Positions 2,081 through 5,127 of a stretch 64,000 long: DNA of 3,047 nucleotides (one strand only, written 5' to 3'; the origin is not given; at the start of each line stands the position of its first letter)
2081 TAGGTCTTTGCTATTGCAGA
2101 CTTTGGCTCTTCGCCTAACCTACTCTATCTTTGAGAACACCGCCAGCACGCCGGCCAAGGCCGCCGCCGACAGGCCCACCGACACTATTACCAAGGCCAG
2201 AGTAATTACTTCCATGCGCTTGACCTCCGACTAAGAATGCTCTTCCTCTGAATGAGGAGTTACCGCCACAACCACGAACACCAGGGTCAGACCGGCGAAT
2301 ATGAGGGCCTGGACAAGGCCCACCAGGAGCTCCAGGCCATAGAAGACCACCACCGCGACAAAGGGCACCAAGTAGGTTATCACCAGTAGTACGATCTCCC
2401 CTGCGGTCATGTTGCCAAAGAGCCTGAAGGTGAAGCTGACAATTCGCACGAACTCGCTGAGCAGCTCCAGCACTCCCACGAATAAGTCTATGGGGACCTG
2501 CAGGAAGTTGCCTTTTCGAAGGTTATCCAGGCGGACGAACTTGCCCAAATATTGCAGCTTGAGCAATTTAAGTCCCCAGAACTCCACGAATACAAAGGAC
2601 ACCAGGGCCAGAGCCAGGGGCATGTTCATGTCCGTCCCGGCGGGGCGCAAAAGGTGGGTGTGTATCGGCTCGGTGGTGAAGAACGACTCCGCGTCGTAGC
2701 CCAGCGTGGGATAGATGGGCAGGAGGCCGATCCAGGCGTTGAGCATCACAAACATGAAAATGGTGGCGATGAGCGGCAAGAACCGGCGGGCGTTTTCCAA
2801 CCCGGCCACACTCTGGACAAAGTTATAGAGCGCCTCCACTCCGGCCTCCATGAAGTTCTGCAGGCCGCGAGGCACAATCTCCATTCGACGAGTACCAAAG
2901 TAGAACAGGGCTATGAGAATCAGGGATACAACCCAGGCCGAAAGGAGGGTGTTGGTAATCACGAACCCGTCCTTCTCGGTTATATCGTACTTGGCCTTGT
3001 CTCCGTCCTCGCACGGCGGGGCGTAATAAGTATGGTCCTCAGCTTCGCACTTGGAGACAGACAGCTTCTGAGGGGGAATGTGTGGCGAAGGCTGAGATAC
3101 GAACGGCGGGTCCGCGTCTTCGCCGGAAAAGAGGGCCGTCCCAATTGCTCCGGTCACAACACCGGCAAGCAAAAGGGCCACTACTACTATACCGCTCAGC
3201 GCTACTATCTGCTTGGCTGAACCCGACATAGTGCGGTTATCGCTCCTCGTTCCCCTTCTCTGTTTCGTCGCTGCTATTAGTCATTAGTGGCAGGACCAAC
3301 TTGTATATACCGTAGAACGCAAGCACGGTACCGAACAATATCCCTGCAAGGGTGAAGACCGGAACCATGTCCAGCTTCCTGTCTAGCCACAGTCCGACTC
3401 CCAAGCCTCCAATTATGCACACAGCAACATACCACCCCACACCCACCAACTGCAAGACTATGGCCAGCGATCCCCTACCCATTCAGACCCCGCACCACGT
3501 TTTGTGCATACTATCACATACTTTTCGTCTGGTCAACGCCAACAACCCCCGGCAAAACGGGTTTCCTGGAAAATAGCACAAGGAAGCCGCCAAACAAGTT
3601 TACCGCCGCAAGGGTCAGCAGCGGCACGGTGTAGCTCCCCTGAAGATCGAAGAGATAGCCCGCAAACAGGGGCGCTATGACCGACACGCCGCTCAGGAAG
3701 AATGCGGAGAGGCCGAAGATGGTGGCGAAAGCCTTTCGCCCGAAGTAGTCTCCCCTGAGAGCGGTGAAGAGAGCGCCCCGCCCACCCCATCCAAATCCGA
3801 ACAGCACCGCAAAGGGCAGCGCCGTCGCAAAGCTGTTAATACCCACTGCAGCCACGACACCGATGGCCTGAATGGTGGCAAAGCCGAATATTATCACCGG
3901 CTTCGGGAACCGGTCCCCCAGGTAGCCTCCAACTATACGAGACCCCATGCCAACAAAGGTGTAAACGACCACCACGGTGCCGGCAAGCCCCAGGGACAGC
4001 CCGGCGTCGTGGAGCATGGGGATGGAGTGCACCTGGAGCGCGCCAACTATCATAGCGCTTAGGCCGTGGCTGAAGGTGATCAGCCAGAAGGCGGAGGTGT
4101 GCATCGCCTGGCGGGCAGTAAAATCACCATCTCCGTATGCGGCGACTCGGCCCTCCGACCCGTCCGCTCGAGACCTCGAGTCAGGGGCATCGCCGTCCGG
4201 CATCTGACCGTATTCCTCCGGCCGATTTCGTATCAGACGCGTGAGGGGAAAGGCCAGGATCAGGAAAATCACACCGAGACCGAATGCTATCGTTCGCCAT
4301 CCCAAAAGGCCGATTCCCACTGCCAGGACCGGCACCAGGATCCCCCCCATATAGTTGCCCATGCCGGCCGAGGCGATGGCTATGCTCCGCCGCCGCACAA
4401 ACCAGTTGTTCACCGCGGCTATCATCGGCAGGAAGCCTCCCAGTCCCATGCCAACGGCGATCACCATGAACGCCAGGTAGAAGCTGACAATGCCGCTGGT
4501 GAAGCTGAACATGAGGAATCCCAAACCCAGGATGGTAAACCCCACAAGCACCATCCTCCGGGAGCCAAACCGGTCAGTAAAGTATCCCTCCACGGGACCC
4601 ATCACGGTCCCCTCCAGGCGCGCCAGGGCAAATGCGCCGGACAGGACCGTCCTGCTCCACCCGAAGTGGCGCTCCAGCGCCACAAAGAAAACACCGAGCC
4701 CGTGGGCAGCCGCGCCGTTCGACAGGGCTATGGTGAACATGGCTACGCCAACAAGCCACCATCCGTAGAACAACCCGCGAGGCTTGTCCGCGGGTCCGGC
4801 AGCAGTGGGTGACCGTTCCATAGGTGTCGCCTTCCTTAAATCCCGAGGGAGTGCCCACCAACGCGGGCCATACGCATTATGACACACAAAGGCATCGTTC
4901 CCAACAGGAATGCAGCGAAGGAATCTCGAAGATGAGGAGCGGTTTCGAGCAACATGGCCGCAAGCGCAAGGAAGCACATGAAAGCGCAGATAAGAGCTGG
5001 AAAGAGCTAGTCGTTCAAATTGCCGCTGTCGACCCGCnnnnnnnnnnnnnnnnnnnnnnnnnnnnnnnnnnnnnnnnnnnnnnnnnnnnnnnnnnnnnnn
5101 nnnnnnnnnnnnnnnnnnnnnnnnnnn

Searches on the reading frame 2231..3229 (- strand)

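Call 28: search_protein_families(library=pfam, proteins=[window:2231-3229:-], max_evalue=0.01)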
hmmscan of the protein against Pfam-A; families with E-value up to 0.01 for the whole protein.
window:2231-3229:- (332 aa): 1 family
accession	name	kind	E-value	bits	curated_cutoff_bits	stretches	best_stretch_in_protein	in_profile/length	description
PF00119.25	ATP-synt_A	-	4.3e-40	138.3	33.9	1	96-319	2-216/217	ATP synthase A chain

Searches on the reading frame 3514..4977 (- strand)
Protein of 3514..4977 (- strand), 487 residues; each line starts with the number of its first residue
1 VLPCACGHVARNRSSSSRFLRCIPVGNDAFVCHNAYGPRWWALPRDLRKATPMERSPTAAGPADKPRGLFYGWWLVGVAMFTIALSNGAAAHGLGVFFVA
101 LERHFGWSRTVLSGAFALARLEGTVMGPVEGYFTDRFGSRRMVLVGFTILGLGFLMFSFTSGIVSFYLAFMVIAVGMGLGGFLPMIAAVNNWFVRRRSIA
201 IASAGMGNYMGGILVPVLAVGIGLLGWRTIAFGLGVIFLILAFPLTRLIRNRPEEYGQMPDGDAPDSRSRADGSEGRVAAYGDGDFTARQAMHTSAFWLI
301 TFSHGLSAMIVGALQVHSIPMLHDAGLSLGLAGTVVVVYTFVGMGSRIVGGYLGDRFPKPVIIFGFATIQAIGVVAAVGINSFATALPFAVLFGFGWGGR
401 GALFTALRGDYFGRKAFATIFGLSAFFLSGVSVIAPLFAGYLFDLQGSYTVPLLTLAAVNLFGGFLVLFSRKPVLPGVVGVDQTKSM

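Call 28: search_protein_families(library=pfam, proteins=[window:3514-4977:-], max_evalue=0.01)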
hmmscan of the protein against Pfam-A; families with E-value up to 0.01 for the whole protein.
window:3514-4977:- (487 aa): 1 family
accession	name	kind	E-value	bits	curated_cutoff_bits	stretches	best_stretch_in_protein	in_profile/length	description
PF07690.21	MFS_1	-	1.4e-38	133.1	33.4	2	81-427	2-338/347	Major Facilitator Superfamily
